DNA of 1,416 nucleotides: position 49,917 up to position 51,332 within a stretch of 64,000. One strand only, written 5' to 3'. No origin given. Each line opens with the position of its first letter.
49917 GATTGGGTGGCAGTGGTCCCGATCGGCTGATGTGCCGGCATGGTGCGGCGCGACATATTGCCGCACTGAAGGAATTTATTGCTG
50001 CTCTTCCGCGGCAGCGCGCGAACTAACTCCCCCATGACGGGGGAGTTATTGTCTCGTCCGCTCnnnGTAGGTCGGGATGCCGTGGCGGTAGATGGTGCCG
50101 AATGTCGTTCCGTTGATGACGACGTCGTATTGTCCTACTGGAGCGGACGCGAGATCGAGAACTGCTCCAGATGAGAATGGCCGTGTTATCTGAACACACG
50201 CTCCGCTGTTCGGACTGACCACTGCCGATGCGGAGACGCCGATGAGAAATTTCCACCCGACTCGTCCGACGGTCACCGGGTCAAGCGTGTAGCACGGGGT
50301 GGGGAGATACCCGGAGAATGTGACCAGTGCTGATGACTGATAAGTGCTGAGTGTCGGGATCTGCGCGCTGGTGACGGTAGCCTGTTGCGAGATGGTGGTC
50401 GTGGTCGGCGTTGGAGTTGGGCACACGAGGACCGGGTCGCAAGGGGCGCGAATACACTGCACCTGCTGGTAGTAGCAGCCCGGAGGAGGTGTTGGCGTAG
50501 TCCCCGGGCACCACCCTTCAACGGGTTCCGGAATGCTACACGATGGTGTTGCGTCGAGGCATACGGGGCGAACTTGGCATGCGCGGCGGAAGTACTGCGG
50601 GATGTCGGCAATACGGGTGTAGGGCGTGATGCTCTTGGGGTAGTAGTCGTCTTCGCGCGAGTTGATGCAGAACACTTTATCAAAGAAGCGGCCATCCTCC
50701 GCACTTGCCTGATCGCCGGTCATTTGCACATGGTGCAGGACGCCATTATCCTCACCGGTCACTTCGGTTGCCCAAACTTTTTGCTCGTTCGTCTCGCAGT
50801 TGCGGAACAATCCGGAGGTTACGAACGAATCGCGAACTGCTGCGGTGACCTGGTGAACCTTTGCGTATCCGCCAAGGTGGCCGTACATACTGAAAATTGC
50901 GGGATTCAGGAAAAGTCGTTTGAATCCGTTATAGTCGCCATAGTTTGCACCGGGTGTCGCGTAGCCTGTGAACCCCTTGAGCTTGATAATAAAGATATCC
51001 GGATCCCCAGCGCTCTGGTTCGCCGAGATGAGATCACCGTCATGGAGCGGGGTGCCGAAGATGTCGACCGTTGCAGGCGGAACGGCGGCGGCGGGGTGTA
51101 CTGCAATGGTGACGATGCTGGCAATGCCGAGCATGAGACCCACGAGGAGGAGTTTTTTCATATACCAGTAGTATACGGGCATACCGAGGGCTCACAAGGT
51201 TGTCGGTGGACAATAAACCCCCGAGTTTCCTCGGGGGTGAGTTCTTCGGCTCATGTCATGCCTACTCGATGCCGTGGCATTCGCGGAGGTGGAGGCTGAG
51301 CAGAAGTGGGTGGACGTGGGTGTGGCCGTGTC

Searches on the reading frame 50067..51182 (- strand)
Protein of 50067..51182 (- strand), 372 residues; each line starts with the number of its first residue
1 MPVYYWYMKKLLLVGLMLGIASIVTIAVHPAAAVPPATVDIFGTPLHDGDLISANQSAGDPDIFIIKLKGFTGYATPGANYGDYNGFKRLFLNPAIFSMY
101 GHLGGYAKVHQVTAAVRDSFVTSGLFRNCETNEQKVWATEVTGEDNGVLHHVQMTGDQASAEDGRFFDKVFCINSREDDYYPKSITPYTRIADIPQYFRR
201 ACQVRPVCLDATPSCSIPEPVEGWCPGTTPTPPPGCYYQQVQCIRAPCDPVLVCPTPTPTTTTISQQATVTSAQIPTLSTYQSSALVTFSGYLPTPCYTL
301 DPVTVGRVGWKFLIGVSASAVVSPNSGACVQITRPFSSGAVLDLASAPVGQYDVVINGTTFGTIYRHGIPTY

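Call 6: search_protein_families(library=pfam, proteins=[window:50067-51182:-], max_evalue=1)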
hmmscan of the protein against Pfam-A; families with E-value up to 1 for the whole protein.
window:50067-51182:- (372 aa): 1 family
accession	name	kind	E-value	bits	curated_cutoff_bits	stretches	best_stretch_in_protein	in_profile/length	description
PF03436.18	DUF281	-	0.39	11.8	25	1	235-273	2-43/55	Domain of unknown function (DUF281)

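Call 8: search_protein_families(library=ncbifam, proteins=[window:50067-51182:-], max_evalue=1)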
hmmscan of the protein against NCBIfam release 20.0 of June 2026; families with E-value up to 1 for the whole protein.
window:50067-51182:- (372 aa): 0 families

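Call 36: find_encoding_contigs(protein=window:50067-51182:-, flank=2000, max_places=3)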
Protein window:50067-51182:- (372 aa): no gene with exactly this product is on record in the collection.

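Call 49: search_protein_families(library=phrogs, proteins=[window:50067-51182:-], max_evalue=1)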
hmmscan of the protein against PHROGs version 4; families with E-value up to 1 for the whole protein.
window:50067-51182:- (372 aa): 1 family
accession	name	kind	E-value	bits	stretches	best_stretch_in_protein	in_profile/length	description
phrog_20342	-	unknown function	0.21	12.2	1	92-141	99-148/178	-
